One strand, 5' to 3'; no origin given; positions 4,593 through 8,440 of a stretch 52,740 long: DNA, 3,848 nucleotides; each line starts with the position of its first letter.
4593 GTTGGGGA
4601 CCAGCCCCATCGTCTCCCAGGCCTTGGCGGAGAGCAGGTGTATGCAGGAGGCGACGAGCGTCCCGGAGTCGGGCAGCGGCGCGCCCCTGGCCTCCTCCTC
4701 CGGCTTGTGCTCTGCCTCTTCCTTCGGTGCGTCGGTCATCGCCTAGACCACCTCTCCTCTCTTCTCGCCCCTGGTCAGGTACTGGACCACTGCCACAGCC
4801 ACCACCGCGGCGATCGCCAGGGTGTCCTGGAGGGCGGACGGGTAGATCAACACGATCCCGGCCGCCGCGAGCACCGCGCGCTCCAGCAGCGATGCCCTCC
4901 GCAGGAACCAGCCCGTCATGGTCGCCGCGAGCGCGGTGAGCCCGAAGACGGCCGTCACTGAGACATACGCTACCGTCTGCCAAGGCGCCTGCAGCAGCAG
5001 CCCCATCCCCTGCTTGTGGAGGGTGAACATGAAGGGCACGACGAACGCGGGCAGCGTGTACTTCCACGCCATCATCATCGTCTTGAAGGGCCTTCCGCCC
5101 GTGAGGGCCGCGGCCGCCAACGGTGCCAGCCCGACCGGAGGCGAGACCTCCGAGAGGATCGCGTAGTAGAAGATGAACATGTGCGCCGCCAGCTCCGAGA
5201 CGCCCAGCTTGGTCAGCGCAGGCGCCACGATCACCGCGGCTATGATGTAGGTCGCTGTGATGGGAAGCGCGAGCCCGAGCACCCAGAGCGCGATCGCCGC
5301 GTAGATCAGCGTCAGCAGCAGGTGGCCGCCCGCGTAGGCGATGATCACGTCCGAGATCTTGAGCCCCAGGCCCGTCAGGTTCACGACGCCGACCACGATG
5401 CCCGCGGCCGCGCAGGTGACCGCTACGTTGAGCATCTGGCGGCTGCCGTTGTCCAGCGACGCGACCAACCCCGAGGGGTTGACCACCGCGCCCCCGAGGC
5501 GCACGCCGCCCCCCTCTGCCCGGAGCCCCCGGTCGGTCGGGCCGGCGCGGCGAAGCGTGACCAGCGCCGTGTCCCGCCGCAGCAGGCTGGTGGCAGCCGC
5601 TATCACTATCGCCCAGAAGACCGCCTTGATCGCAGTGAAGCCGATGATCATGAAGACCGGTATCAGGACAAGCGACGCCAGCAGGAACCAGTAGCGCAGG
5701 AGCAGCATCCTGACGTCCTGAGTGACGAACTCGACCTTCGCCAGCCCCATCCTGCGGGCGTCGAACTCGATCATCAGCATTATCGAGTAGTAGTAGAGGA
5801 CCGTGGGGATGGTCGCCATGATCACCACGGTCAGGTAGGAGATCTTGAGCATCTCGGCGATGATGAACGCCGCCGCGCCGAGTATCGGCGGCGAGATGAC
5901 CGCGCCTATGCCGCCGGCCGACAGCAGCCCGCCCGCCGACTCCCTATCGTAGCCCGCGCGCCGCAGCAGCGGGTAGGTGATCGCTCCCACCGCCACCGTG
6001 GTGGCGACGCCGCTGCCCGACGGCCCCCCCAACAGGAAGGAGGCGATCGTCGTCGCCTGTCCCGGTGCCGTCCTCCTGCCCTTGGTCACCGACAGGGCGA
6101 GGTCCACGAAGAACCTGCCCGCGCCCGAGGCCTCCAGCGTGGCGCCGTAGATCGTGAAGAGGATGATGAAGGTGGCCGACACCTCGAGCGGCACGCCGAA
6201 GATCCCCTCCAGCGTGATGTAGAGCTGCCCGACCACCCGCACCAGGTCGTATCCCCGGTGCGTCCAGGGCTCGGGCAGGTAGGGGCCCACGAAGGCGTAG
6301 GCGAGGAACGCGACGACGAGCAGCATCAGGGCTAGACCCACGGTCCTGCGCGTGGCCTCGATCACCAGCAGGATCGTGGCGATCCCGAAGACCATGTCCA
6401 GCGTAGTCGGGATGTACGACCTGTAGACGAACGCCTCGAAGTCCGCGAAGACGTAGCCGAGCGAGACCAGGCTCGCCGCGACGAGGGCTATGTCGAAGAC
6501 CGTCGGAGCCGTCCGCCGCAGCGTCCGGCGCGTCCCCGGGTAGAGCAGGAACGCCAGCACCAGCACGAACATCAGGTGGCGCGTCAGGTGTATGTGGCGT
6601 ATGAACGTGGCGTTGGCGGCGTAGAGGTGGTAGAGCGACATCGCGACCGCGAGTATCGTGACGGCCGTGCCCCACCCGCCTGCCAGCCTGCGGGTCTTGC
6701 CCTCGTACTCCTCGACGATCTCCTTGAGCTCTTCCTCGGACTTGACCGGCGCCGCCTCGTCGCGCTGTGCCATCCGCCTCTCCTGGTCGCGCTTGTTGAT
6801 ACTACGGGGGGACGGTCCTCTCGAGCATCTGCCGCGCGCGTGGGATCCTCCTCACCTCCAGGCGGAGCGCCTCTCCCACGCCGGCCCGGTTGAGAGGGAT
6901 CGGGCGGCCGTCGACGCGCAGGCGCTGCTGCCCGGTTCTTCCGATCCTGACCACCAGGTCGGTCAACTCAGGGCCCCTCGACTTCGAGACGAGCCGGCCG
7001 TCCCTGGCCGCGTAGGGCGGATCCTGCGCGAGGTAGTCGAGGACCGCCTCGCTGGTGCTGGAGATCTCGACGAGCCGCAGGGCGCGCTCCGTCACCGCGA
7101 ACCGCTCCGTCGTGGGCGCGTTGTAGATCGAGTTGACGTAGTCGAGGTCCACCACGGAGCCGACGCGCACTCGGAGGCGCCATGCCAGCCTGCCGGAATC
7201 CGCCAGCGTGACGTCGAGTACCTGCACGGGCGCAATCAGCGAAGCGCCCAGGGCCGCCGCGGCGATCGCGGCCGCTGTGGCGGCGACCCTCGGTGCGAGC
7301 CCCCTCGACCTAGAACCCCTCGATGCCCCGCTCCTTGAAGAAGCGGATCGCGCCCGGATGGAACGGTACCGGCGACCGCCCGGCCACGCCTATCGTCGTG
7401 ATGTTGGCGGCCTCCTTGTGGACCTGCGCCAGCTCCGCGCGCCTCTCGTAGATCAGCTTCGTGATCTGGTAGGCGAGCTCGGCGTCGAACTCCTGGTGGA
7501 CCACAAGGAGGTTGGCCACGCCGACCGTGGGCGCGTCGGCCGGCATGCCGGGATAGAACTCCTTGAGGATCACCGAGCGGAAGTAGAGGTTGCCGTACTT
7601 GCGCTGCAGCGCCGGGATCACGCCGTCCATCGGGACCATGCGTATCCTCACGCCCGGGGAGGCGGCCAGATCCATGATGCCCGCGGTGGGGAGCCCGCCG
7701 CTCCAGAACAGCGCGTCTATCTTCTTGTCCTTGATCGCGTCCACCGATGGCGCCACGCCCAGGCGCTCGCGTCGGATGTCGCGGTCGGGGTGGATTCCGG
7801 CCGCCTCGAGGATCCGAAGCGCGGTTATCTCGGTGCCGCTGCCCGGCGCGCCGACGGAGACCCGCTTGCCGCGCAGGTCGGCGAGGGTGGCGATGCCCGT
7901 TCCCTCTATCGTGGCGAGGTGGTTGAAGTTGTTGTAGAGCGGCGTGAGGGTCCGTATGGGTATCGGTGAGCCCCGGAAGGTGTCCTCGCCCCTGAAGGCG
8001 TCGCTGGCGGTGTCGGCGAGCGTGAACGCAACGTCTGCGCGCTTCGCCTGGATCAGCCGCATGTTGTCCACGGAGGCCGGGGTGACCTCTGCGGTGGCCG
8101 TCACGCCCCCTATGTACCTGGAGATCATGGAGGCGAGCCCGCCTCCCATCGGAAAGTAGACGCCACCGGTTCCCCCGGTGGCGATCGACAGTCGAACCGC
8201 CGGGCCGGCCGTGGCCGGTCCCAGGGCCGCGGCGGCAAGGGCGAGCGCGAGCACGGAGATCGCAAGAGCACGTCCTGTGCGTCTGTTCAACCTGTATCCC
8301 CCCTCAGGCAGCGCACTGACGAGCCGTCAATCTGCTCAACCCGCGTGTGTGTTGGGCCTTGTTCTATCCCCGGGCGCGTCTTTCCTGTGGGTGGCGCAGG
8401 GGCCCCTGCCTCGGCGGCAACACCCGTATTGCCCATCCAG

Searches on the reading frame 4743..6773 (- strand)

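Call 79: search_protein_families(library=pfam, proteins=[window:4743-6773:-], max_evalue=0.00001)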
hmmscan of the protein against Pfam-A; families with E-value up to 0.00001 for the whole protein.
window:4743-6773:- (676 aa): 1 family
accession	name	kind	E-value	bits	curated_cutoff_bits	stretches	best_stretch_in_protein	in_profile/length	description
PF06808.19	DctM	-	2.3e-67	228.1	23.8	1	134-579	3-403/413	Tripartite ATP-independent periplasmic transporter, DctM component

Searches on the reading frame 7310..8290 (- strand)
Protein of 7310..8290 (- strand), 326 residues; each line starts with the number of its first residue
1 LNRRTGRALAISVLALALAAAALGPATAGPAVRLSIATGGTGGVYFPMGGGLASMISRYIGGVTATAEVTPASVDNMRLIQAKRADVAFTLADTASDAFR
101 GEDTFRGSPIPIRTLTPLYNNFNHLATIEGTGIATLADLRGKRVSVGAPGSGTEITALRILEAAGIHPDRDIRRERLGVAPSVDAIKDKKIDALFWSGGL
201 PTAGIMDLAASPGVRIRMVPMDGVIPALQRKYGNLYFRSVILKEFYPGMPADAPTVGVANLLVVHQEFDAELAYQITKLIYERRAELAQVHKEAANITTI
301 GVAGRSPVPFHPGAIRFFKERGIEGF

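Call 79: search_protein_families(library=pfam, proteins=[window:7310-8290:-], max_evalue=0.00001)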
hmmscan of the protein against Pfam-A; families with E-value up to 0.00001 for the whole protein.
window:7310-8290:- (326 aa): 2 families
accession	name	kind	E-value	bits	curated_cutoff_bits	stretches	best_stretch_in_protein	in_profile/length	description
PF16868.10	NMT1_3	-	2.9e-78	263.9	27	1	36-322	1-289/289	NMT1-like family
PF09084.16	NMT1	-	6.5e-07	29.9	20.5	1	106-195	57-145/216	NMT1/THI5 like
